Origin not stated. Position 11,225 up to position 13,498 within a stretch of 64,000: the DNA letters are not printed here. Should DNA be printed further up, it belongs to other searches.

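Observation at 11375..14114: Single-polypeptide fusion of an LLM-class flavin/F420 oxidoreductase with a MenA/UbiA prenyltransferase, next to MenG/UbiE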

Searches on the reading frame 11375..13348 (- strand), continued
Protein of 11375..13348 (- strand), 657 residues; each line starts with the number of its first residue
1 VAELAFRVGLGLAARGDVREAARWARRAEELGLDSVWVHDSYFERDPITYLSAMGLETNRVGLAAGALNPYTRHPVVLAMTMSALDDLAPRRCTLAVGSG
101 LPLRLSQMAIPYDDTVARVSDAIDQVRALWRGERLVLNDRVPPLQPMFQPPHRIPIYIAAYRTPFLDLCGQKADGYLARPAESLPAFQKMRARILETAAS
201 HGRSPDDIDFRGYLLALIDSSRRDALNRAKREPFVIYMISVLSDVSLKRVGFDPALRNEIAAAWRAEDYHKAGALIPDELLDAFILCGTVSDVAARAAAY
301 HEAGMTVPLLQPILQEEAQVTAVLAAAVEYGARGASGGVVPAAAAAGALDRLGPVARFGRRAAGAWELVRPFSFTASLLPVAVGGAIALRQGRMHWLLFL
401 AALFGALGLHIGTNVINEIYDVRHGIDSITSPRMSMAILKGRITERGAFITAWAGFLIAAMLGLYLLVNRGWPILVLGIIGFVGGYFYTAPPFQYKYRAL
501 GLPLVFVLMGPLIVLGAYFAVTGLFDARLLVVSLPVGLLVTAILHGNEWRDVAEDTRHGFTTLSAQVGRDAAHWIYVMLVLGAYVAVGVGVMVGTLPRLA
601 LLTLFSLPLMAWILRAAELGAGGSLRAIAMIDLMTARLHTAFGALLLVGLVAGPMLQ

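Call 73: search_protein_families(library=ncbifam, proteins=[P0305, P0324, P0141, P0153, P0169, P0121, L091:6945-7580:+, L091:7620-8648:+, L146:5520-6233:+], max_evalue=0.00001)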
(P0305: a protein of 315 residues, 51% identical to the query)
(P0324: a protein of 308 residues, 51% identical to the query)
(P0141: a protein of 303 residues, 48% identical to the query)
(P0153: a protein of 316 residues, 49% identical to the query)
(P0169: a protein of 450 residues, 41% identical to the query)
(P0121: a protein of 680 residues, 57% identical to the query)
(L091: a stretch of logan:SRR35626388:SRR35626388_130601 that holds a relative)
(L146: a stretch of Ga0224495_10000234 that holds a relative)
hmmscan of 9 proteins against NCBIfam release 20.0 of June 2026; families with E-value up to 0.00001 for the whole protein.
P0305 (315 aa): 11 families
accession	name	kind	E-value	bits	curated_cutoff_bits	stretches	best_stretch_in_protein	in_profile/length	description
NF004749.0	PRK06080.1-1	equivalog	2.6e-60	204.2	277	1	5-313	15-309/311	1,4-dihydroxy-2-naphthoate polyprenyltransferase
NF004751.0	PRK06080.1-3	equivalog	3.9e-55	187.5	264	1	4-311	5-295/296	1,4-dihydroxy-2-naphthoate polyprenyltransferase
NF004617.0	PRK05951.1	equivalog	2.4e-38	132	239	1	60-314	54-302/306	prenyltransferase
NF009926.0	PRK13387.1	equivalog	5.2e-38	130.9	316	1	13-313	7-315/317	1,4-dihydroxy-2-naphthoate polyprenyltransferase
NF004753.0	PRK06080.1-5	equivalog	1.1e-34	120.1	555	1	6-314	8-308/312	1,4-dihydroxy-2-naphthoate polyprenyltransferase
TIGR00751.1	menA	equivalog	2.6e-31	109.1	102.15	1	56-306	28-282/284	1,4-dihydroxy-2-naphthoate octaprenyltransferase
NF004750.0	PRK06080.1-2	equivalog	3e-31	108.9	346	1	7-311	4-300/301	1,4-dihydroxy-2-naphthoate polyprenyltransferase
TIGR02235.1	menA_cyano-plnt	equivalog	9.3e-31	107.2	225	1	11-311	1-285/285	2-carboxy-1,4-naphthoquinone phytyltransferase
NF004752.0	PRK06080.1-4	subfamily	9.2e-26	91.2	289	1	14-279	8-269/300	1,4-dihydroxy-2-naphthoate polyprenyltransferase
NF004754.0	PRK06080.1-6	equivalog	3.8e-20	72.5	522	1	59-313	47-305/308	1,4-dihydroxy-2-naphthoate polyprenyltransferase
NF009513.0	PRK12872.1-3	equivalog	2.1e-06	27.5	288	1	53-263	50-248/293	prenyltransferase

P0324 (308 aa): 12 families
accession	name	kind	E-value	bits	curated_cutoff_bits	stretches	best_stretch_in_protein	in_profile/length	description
NF004749.0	PRK06080.1-1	equivalog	1.1e-62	212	277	1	11-307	18-310/311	1,4-dihydroxy-2-naphthoate polyprenyltransferase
NF004751.0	PRK06080.1-3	equivalog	2.4e-57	194.8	264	1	12-304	10-295/296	1,4-dihydroxy-2-naphthoate polyprenyltransferase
NF004617.0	PRK05951.1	equivalog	1.5e-45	155.7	239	1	13-308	15-303/306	prenyltransferase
NF009926.0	PRK13387.1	equivalog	5e-41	140.8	316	1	15-306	6-315/317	1,4-dihydroxy-2-naphthoate polyprenyltransferase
NF004753.0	PRK06080.1-5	equivalog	3.4e-40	138.2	555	1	15-306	14-307/312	1,4-dihydroxy-2-naphthoate polyprenyltransferase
NF004750.0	PRK06080.1-2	equivalog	1.2e-35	123.4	346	1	13-304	7-300/301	1,4-dihydroxy-2-naphthoate polyprenyltransferase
TIGR00751.1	menA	equivalog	4.6e-34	118.2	102.15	1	21-299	2-282/284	1,4-dihydroxy-2-naphthoate octaprenyltransferase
TIGR02235.1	menA_cyano-plnt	equivalog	6.6e-28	97.8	225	1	14-302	1-283/285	2-carboxy-1,4-naphthoquinone phytyltransferase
NF004754.0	PRK06080.1-6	equivalog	1.9e-25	89.9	522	1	13-307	10-306/308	1,4-dihydroxy-2-naphthoate polyprenyltransferase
NF004752.0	PRK06080.1-4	subfamily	1.6e-23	83.8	289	1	25-278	16-276/300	1,4-dihydroxy-2-naphthoate polyprenyltransferase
NF009523.0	PRK12884.1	equivalog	1.2e-07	31.3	269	1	33-256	21-232/279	prenyltransferase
NF009513.0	PRK12872.1-3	equivalog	2.5e-06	27.2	288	1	45-255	49-247/293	prenyltransferase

P0141 (303 aa): 25 families
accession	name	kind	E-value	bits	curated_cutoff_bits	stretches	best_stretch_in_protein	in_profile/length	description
NF004749.0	PRK06080.1-1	equivalog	4.7e-54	183.6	277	1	5-300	18-309/311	1,4-dihydroxy-2-naphthoate polyprenyltransferase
NF004751.0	PRK06080.1-3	equivalog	1.6e-52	178.9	264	1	4-298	8-295/296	1,4-dihydroxy-2-naphthoate polyprenyltransferase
NF004617.0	PRK05951.1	equivalog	6.2e-49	166.8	239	1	12-299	20-300/306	prenyltransferase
TIGR02235.1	menA_cyano-plnt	equivalog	1.3e-33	116.6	225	1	9-297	2-284/285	2-carboxy-1,4-naphthoquinone phytyltransferase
NF009926.0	PRK13387.1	equivalog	1.9e-33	115.9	316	1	9-299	6-314/317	1,4-dihydroxy-2-naphthoate polyprenyltransferase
TIGR00751.1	menA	equivalog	9.9e-32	110.5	102.15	1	16-294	3-283/284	1,4-dihydroxy-2-naphthoate octaprenyltransferase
NF004750.0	PRK06080.1-2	equivalog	3.5e-31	108.6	346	1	3-297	3-299/301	1,4-dihydroxy-2-naphthoate polyprenyltransferase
NF004753.0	PRK06080.1-5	equivalog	4.1e-31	108.3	555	1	10-298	15-305/312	1,4-dihydroxy-2-naphthoate polyprenyltransferase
NF004754.0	PRK06080.1-6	equivalog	2.4e-26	92.8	522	1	5-288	8-297/308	1,4-dihydroxy-2-naphthoate polyprenyltransferase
NF004752.0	PRK06080.1-4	subfamily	1.5e-20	74.1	289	1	19-258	16-263/300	1,4-dihydroxy-2-naphthoate polyprenyltransferase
NF009523.0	PRK12884.1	equivalog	1.2e-15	57.4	269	1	5-252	3-236/279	prenyltransferase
NF009058.0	PRK12392.1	subfamily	2.3e-15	56.5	494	1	5-249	13-255/333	bacteriochlorophyll c synthase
TIGR01476.1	chlor_syn_BchG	subfamily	1.5e-13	50.9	212.3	1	9-251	3-241/283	(bacterio)chlorophyll synthase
NF005742.0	PRK07566.1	equivalog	2.8e-12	46.4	313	1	6-252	28-271/315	chlorophyll synthase ChlG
NF009521.0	PRK12882.1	equivalog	4.4e-12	45.8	296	1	6-300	5-277/280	geranylgeranylglycerol-phosphate geranylgeranyltransferase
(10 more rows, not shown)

P0153 (316 aa): 13 families
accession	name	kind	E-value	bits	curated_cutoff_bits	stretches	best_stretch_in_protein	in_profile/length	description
NF004751.0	PRK06080.1-3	equivalog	3.9e-49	167.8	264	1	19-312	10-295/296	1,4-dihydroxy-2-naphthoate polyprenyltransferase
NF004749.0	PRK06080.1-1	equivalog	2e-43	148.7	277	1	18-313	18-308/311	1,4-dihydroxy-2-naphthoate polyprenyltransferase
TIGR02235.1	menA_cyano-plnt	equivalog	3.2e-34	118.5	225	1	22-310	2-283/285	2-carboxy-1,4-naphthoquinone phytyltransferase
NF004617.0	PRK05951.1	equivalog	3.3e-34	118.4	239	1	26-308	21-295/306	prenyltransferase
NF004750.0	PRK06080.1-2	equivalog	2.4e-30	105.9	346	1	19-305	6-297/301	1,4-dihydroxy-2-naphthoate polyprenyltransferase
TIGR00751.1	menA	equivalog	2.1e-28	99.6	102.15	1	27-306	1-281/284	1,4-dihydroxy-2-naphthoate octaprenyltransferase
NF009926.0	PRK13387.1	equivalog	3.4e-27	95.4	316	1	21-312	5-313/317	1,4-dihydroxy-2-naphthoate polyprenyltransferase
NF004753.0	PRK06080.1-5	equivalog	3.9e-27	95.3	555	1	20-279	12-275/312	1,4-dihydroxy-2-naphthoate polyprenyltransferase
NF004754.0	PRK06080.1-6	equivalog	2.5e-23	82.9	522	1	20-249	10-243/308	1,4-dihydroxy-2-naphthoate polyprenyltransferase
NF004752.0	PRK06080.1-4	subfamily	8.3e-11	42.1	289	1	31-268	15-258/300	1,4-dihydroxy-2-naphthoate polyprenyltransferase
NF009523.0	PRK12884.1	equivalog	4.8e-09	35.8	269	1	20-301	5-274/279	prenyltransferase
NF005742.0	PRK07566.1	equivalog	2.1e-08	33.6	313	1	44-248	57-252/315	chlorophyll synthase ChlG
TIGR01476.1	chlor_syn_BchG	subfamily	1.3e-06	28.1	212.3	1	23-248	4-223/283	(bacterio)chlorophyll synthase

P0169 (450 aa): 17 families
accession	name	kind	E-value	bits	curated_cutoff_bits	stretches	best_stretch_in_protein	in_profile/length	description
NF004749.0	PRK06080.1-1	equivalog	1.3e-51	175.6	277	1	156-446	20-307/311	1,4-dihydroxy-2-naphthoate polyprenyltransferase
NF004751.0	PRK06080.1-3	equivalog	1.9e-48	165.5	264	1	155-445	10-294/296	1,4-dihydroxy-2-naphthoate polyprenyltransferase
NF004617.0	PRK05951.1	equivalog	2e-42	145.4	239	1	165-445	24-298/306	prenyltransferase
NF009926.0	PRK13387.1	equivalog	8.5e-34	117.1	316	1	162-445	10-312/317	1,4-dihydroxy-2-naphthoate polyprenyltransferase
TIGR00751.1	menA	equivalog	2.6e-29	102.5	102.15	1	175-413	13-256/284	1,4-dihydroxy-2-naphthoate octaprenyltransferase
NF004753.0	PRK06080.1-5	equivalog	1.6e-28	99.8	555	1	161-413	17-274/312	1,4-dihydroxy-2-naphthoate polyprenyltransferase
TIGR02235.1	menA_cyano-plnt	equivalog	2.8e-28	99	225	1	157-416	1-256/285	2-carboxy-1,4-naphthoquinone phytyltransferase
NF004750.0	PRK06080.1-2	equivalog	9.1e-26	90.9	346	1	157-413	8-269/301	1,4-dihydroxy-2-naphthoate polyprenyltransferase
NF004752.0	PRK06080.1-4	subfamily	2.2e-23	83.3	289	1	168-412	16-267/300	1,4-dihydroxy-2-naphthoate polyprenyltransferase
NF004754.0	PRK06080.1-6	equivalog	3.7e-15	56.1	522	1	176-411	30-270/308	1,4-dihydroxy-2-naphthoate polyprenyltransferase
NF009523.0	PRK12884.1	equivalog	8.8e-09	34.9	269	1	197-400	43-234/279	prenyltransferase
TIGR01476.1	chlor_syn_BchG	subfamily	1.1e-08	34.8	212.3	1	207-411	54-252/283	(bacterio)chlorophyll synthase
NF009521.0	PRK12882.1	equivalog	1.5e-06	27.7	296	1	169-400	19-237/280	geranylgeranylglycerol-phosphate geranylgeranyltransferase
NF009513.0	PRK12872.1-3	equivalog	2.8e-06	27.1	288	1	190-426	53-276/293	prenyltransferase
NF009526.0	PRK12888.1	equivalog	4.3e-06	26.4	364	1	177-401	37-253/301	4-hydroxybenzoate octaprenyltransferase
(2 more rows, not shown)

P0121 (680 aa): 34 families (the best 25 are shown)
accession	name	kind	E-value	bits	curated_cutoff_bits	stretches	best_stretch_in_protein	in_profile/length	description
NF004749.0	PRK06080.1-1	equivalog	7.4e-51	173.1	277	1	380-675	17-310/311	1,4-dihydroxy-2-naphthoate polyprenyltransferase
NF004751.0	PRK06080.1-3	equivalog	2.4e-45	155.4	264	1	382-672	10-295/296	1,4-dihydroxy-2-naphthoate polyprenyltransferase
NF004617.0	PRK05951.1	equivalog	1.8e-43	148.8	239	1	388-676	20-303/306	prenyltransferase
NF002619.0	PRK02271.1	equivalog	9.7e-41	140.1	276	1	11-313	6-305/329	5,10-methylenetetrahydromethanopterin reductase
TIGR02235.1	menA_cyano-plnt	equivalog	7.1e-38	130.5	225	1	395-671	12-284/285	2-carboxy-1,4-naphthoquinone phytyltransferase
TIGR03555.1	F420_mer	equivalog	7.8e-35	120.8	348.7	1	16-309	9-300/325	5,10-methylenetetrahydromethanopterin reductase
NF009926.0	PRK13387.1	equivalog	1.1e-30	106.8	316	2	384-538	5-156/317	1,4-dihydroxy-2-naphthoate polyprenyltransferase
NF004753.0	PRK06080.1-5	equivalog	1.4e-28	100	555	1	382-676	11-309/312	1,4-dihydroxy-2-naphthoate polyprenyltransferase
NF004750.0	PRK06080.1-2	equivalog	4.3e-28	98.5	346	1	381-651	5-277/301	1,4-dihydroxy-2-naphthoate polyprenyltransferase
TIGR00751.1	menA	equivalog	3.6e-25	89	102.15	1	390-640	1-257/284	1,4-dihydroxy-2-naphthoate octaprenyltransferase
TIGR04024.1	F420_NP1902A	hypoth_equivalog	2.6e-24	85.5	345.4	1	6-304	2-300/330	TIGR04024 family LLM class F420-dependent oxidoreductase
TIGR03841.1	F420_Rv3093c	subfamily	3.1e-24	85.9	213.65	1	18-315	9-296/298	LLM class F420-dependent oxidoreductase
TIGR03564.1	F420_MSMEG_4879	subfamily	2.2e-22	80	234.25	1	21-229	1-212/265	TIGR03564 family F420-dependent LLM class oxidoreductase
NF004754.0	PRK06080.1-6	equivalog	1.1e-20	74.2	522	1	380-676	7-307/308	1,4-dihydroxy-2-naphthoate polyprenyltransferase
TIGR03857.1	F420_MSMEG_2249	hypoth_equivalog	9.5e-20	71.1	218.4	1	18-308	13-316/329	TIGR03857 family LLM class F420-dependent oxidoreductase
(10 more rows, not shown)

L091:6945-7580:+ (211 aa): 3 families
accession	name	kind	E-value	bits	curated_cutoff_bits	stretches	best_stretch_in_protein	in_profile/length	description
NF040589.1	CPBP_Synerg_MrtS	equivalog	2.8e-09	37.4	130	1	127-200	86-159/170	Synerg-CTERM system glutamic-type intramembrane protease MrtS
NF041647.1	ABC_perm_CPBP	equivalog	3e-09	36.2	435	1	59-205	483-631/636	ABC transporter permease subunit/CPBP intramembrane protease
TIGR03008.1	pepcterm_CAAX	equivalog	2.8e-06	27.3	81.05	1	127-204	130-209/222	CAAX prenyl protease-related protein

L091:7620-8648:+ (342 aa): 27 families (the best 25 are shown)
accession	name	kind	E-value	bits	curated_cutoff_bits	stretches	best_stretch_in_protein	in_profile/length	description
TIGR02824.1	quinone_pig3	subfamily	2.1e-70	237.3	296.8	2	102-341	74-324/325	putative NAD(P)H quinone oxidoreductase, PIG3 family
NF010344.0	PRK13771.1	subfamily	2e-68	230.8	349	1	1-341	1-332/334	putative alcohol dehydrogenase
NF041172.1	AcrlCoa_red_Thmprot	equivalog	5.6e-54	183.3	500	1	1-341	1-333/334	acryloyl-CoA reductase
TIGR01751.1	crot-CoA-red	equivalog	2.7e-48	164.6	378.55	2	9-226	18-248/398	crotonyl-CoA carboxylase/reductase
NF003808.0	PRK05396.1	equivalog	3.4e-48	164.3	380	1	19-341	16-339/341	L-threonine 3-dehydrogenase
TIGR00692.1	tdh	equivalog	1.9e-47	161.9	458.35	1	18-341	13-339/340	L-threonine 3-dehydrogenase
NF006940.0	PRK09422.1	equivalog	2.8e-45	154.7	344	1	22-340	18-333/338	alcohol dehydrogenase AdhP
NF008024.0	PRK10754.1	subfamily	1.2e-41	142.8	348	2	119-331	92-316/327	NADPH:quinone reductase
NF047908.1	AldhRedAhr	equivalog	5.6e-41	140.5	470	1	15-340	15-333/335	NADPH-dependent aldehyde reductase Ahr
TIGR02823.1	oxido_YhdH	subfamily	1.8e-40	138.7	297.25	2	101-340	77-322/324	acrylyl-CoA reductase family protein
NF041097.1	keto_inos_dh_IolM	equivalog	5.4e-38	130.6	450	1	19-333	43-381/389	scyllo-inosose 3-dehydrogenase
TIGR02822.1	adh_fam_2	subfamily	1.5e-36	126.1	283.5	1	20-339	21-327/329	zinc-binding alcohol dehydrogenase family protein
TIGR03989.1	Rxyl_3153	subfamily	3.7e-34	118.6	440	2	120-335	139-364/370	NDMA-dependent alcohol dehydrogenase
TIGR02817.1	adh_fam_1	subfamily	5.9e-31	108.1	284.05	2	116-339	92-332/336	zinc-binding alcohol dehydrogenase family protein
NF007489.0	PRK10083.1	equivalog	1.1e-30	106.8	376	1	12-331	9-325/339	Zn-dependent oxidoreductase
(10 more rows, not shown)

L146:5520-6233:+ (237 aa): 28 families (the best 25 are shown)
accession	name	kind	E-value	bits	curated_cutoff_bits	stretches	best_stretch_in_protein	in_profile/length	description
TIGR01934.1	MenG_MenH_UbiE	subfamily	3.2e-67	226.1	158.35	1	10-235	5-223/223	ubiquinone/menaquinone biosynthesis methyltransferase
NF001244.0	PRK00216.1-5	equivalog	4.4e-66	222.5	216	1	3-235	7-235/236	bifunctional demethylmenaquinone methyltransferase/2-methoxy-6-polyprenyl-1,4-benzoquinol methylase UbiE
NF001242.0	PRK00216.1-3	equivalog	1.7e-49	168.6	351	1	10-233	34-255/258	bifunctional demethylmenaquinone methyltransferase/2-methoxy-6-polyprenyl-1,4-benzoquinol methylase UbiE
NF052510.1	methyltran_MpqE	exception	1.7e-48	165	335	1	9-235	11-234/234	methyl-plastoquinone biosynthesis methyltransferase MpqE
NF001243.0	PRK00216.1-4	equivalog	4.4e-48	163.7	235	1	3-235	6-233/237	demethylmenaquinone methyltransferase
NF001241.0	PRK00216.1-2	equivalog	5.5e-46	157.1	327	1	9-235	16-229/231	demethylmenaquinone methyltransferase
NF001240.0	PRK00216.1-1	equivalog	9.1e-45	152.7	378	1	9-235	28-250/251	bifunctional demethylmenaquinone methyltransferase/2-methoxy-6-polyprenyl-1,4-benzoquinol methylase UbiE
TIGR02752.1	MenG_heptapren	equivalog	3.5e-44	151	419.85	1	5-234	6-230/231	demethylmenaquinone methyltransferase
NF043040.1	corrin_prot_MT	hypoth_equivalog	5.6e-22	78.2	180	1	14-227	12-208/216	corrinoid protein-associated methyltransferase CpaM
NF041536.1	ArsM_DUF2284_UU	exception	3.1e-14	52.2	575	1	46-154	78-181/459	arsenite methyltransferase/DUF2284 domain selenoprotein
NF045882.1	PLipidMtase_Leg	equivalog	3.2e-14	53.2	390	1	34-165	29-155/207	phospholipid N-methyltransferase PmtA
TIGR02072.1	BioC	equivalog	3.4e-14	53.3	184.95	1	11-156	3-135/244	malonyl-ACP O-methyltransferase BioC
NF045667.1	MTase_DVU1556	equivalog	7.7e-13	48.4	155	1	34-216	12-161/213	DVU_1556 family methyltransferase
NF040539.1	AST_met_ArsM_2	exception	1.3e-12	48.2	240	1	37-155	49-165/262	putative arsinothricin biosynthesis methyltransferase ArsM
NF004452.0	PRK05785.1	equivalog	1.4e-12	47.6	207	1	5-180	10-170/228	hypothetical protein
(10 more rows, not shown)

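Call 98: find_encoding_contigs(protein=P0141, flank=6000, max_places=3)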
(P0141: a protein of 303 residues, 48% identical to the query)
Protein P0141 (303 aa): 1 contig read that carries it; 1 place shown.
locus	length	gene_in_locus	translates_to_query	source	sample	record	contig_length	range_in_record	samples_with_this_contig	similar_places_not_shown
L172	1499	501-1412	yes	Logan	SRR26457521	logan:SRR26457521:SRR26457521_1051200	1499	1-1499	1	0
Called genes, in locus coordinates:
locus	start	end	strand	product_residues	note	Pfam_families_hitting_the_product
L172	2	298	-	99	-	?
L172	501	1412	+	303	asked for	PF01040:UbiA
